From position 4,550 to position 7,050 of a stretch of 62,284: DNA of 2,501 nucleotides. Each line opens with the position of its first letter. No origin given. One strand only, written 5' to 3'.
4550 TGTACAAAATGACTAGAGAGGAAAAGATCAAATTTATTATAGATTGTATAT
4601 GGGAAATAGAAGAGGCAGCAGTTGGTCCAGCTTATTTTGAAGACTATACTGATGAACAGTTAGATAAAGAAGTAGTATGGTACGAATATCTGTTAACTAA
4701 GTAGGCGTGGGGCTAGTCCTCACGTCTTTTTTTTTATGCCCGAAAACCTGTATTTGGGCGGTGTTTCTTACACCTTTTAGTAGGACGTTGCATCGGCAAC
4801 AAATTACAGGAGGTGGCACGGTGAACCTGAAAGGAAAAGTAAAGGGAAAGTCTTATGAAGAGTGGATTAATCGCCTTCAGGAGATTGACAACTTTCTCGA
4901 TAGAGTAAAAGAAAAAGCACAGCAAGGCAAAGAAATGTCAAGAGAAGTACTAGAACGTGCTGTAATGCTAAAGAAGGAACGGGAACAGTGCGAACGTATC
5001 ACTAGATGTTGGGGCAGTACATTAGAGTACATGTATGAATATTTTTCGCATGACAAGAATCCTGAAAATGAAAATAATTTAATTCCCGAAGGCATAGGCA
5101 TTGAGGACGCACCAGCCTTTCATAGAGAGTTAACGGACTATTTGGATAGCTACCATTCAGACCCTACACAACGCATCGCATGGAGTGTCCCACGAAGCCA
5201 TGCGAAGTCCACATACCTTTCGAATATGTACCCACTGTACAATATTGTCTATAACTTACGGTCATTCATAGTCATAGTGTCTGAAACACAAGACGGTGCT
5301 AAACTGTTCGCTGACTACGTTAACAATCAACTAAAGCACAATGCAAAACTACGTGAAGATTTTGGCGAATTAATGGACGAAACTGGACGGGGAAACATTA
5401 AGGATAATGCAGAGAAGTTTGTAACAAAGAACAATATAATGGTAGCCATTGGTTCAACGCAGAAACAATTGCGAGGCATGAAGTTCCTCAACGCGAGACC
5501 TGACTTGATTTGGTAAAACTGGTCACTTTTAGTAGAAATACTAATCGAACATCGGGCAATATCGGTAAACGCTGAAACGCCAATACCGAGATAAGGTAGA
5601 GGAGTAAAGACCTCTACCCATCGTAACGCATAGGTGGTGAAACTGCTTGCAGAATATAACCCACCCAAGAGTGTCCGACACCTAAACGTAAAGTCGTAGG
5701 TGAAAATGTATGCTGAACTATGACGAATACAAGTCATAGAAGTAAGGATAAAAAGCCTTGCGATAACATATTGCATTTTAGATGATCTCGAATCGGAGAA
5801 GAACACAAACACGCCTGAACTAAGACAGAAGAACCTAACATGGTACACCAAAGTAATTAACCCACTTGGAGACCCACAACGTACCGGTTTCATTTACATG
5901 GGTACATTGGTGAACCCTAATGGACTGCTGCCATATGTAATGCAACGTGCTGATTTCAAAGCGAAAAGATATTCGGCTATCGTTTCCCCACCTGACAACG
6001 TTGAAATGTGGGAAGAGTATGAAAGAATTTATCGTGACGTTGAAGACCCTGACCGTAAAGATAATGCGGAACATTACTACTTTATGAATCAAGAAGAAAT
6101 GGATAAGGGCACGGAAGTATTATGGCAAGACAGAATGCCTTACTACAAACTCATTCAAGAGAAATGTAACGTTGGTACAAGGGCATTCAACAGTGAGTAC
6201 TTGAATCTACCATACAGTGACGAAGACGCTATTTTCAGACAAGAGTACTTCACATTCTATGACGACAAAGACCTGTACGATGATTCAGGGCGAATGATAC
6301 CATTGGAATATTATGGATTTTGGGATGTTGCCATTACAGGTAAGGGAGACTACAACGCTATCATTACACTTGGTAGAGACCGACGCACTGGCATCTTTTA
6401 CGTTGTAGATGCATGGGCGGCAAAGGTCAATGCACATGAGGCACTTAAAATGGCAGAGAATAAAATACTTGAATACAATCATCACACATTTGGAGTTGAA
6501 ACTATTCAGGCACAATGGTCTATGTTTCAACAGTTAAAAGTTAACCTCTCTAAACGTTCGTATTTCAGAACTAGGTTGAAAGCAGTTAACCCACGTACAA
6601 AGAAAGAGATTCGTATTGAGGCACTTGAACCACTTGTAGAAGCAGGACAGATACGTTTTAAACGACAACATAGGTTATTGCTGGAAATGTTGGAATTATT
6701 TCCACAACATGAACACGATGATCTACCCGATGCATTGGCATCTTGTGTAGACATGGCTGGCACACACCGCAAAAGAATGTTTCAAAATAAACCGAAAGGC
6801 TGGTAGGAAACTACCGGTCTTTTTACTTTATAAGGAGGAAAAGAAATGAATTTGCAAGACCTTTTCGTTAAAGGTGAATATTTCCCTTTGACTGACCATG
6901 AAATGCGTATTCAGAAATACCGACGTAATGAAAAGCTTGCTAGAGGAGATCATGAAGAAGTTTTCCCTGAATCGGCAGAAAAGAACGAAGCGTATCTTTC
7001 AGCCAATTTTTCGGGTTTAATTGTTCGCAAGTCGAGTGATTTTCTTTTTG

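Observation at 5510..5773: A 264-nt group I-like intron splits the terminase large-subunit gene inside its Walker B motif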

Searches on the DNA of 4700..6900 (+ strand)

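Call 4: search_rna_families(source=window, start=5400, end=5900, threshold=evalue, max_evalue=10, show_alignments=5)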
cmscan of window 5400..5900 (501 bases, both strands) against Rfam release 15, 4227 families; matches with E-value up to 10: 1.
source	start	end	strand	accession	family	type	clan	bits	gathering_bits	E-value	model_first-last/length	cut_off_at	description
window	5707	5772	+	RF01183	SNORD19B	Gene; snRNA; snoRNA; CD-box;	CL00048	18.5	50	3.5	1-84/84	no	Small nucleolar RNA SNORD19B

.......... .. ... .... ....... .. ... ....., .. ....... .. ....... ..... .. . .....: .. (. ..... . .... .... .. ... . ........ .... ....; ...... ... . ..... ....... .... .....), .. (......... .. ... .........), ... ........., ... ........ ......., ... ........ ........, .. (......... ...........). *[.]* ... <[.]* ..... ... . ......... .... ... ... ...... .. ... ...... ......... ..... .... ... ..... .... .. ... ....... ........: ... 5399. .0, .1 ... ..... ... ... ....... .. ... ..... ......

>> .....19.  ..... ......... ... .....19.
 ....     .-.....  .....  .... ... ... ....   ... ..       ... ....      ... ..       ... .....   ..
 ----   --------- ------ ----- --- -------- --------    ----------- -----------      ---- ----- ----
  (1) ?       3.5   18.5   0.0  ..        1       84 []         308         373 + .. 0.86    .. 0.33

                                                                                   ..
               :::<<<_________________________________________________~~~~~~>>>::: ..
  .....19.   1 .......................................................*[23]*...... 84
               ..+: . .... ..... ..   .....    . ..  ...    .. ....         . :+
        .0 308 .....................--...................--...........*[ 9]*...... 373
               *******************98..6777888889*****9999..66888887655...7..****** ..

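Call 7: search_dna_similar(query=window:4700-6900:+, collection=phages, mode=near, max_rows=30)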
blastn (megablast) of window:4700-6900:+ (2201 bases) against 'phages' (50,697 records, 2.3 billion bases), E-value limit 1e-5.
No match.

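Call 11: search_dna_similar(query=window:5490-5790:+, collection=phages, mode=distant, max_rows=30, max_evalue=1)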
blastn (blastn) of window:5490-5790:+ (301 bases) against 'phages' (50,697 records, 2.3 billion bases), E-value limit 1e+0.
Records with a match: 69; places in all: 75; records where one place covers at least 80% of the query: 0.
Best place of each record, by identity: 90-95% 1; 80-90% 20; 60-80% 48.
By first word of the organism name: Bacillus 20; Staphylococcus 11; Clostridium 8; uncultured 5; Clostridioides 4; Streptococcus 3; Bacteriophage 3; bajarodcaudo 2; Mammaliicoccus 2; Lactobacillus 2; and 8 more.
By host as written in the record: - 14; Clostridium perfringens 6; Bacillus thuringiensis subsp. kurstaki 4; Mammaliicoccus sciuri C6854 3; Bacillus thuringiensis kurstaki 3; Bacillus subtilis 2; Clostridium difficile 2; Clostridioides difficile 2; and 28 more.
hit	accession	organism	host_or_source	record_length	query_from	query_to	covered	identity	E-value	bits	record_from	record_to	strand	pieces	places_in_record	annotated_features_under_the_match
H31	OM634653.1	Bacillus phage vB_BsuS_PJN02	Bacillus subtilis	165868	62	268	69%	75.8%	4e-31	141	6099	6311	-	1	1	none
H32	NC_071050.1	Bacillus phage vB_BsuS_PJN02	Bacillus subtilis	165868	62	268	69%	75.8%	4e-31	141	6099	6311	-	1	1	none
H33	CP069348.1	Clostridioides phage pCD1602_4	water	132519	65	279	71%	70.7%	6e-16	90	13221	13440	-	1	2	record has no annotation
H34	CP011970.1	Peptoclostridium phage phiCDIF1296T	Peptoclostridium difficile strain ...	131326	65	284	73%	66.1%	3e-8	65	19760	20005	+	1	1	terminator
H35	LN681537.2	Clostridium phage phiCD211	Clostridium difficile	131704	65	284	73%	66.1%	3e-8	65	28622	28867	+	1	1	none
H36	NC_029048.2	Clostridium phage phiCD211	Clostridium difficile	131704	65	284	73%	66.1%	3e-8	65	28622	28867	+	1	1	none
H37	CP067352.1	Clostridioides phage ES-S-0173-01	Clostridioides sp. ES-S-0173-01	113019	65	279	71%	67.6%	3e-13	81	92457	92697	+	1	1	record has no annotation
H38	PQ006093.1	bajarodcaudo virus 2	Neotoma bryanti feces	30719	62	279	72%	65.7%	2e-3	48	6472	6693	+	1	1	hypothetical protein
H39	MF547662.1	Clostridioides phage LIBA6276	Clostridioides difficile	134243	65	267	62%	72.3%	5e-5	98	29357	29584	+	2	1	none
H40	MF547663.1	Clostridioides phage LIBA2945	Clostridioides difficile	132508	65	267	62%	72.3%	5e-5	98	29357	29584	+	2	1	none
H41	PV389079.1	Mammaliicoccus phage phi116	Mammaliicoccus sciuri Dog116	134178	93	279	62%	69.2%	3e-8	65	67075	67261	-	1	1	hypothetical protein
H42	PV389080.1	Mammaliicoccus phage phi127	Mammaliicoccus sciuri Dog127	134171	93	279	62%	69.2%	3e-8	65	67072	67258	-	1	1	hypothetical protein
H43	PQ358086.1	Arcanobacterium phage TPWB06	Arcanobacterium sp.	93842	62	230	56%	68.2%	1e-5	56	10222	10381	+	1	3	hypothetical protein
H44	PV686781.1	Alicyclobacillus phage MMB025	Alicyclobacillus acidoterrestris MMB007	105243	133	281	50%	75.8%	8e-15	87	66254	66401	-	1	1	hypothetical protein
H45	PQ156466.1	Oenococcus phage Krappator149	Oenococcus oeni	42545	130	279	50%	73.9%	4e-12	78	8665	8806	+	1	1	hypothetical protein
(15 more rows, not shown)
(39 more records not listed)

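Call 15: get_annotated_region(hit=H31, flank=2500)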
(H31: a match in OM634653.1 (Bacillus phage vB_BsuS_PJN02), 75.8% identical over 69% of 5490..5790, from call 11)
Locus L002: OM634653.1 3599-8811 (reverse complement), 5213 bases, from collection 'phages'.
description: Bacillus phage vB_BsuS_PJN02, complete genome.
organism: Bacillus phage vB_BsuS_PJN02 (NCBI taxid 2920374)
taxonomy: Viruses; Duplodnaviria; Heunggongvirae; Uroviricota; Caudoviricetes; Zhangjivirus; Zhangjivirus PJN02
host: Bacillus subtilis; source: waste water; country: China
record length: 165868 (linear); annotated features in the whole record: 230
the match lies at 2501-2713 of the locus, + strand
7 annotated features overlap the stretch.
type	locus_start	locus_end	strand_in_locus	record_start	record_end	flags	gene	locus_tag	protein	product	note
CDS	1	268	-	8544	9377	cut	-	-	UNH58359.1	ParM-like protein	-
CDS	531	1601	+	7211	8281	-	-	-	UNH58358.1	RecD-like DNA helicase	-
CDS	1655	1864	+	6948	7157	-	-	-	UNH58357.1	mobile intron protein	-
CDS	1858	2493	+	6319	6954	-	-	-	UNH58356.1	endonuclease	-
CDS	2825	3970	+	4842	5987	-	-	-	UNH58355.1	RecD-like DNA helicase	-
CDS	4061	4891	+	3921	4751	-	-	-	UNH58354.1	hypothetical protein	-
CDS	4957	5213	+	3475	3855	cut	-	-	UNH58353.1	hypothetical protein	-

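Call 16: get_annotated_region(hit=H35, flank=2500)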
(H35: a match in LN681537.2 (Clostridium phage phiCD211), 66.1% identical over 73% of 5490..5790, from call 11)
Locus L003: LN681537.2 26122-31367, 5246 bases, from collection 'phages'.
description: Clostridium phage phiCD211, complete genome.
organism: Clostridium phage phiCD211 (NCBI taxid 1582152)
taxonomy: Viruses; Duplodnaviria; Heunggongvirae; Uroviricota; Caudoviricetes
host: Clostridium difficile; source: -; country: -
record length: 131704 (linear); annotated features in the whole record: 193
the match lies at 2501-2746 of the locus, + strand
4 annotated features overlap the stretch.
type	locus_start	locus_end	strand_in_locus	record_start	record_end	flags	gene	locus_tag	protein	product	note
CDS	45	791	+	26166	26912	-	-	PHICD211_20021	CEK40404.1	hypothetical protein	Evidence 5 : No homology to any previously reported sequences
CDS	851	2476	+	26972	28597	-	-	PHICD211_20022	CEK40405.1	Minor tail protein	Evidence 5 : No homology to any previously reported sequences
misc_RNA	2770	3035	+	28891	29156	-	-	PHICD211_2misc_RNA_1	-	Intron_gpI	-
CDS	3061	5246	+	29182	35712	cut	-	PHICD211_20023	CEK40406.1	Tail tape measure protein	Evidence 5 : No homology to any previously reported sequences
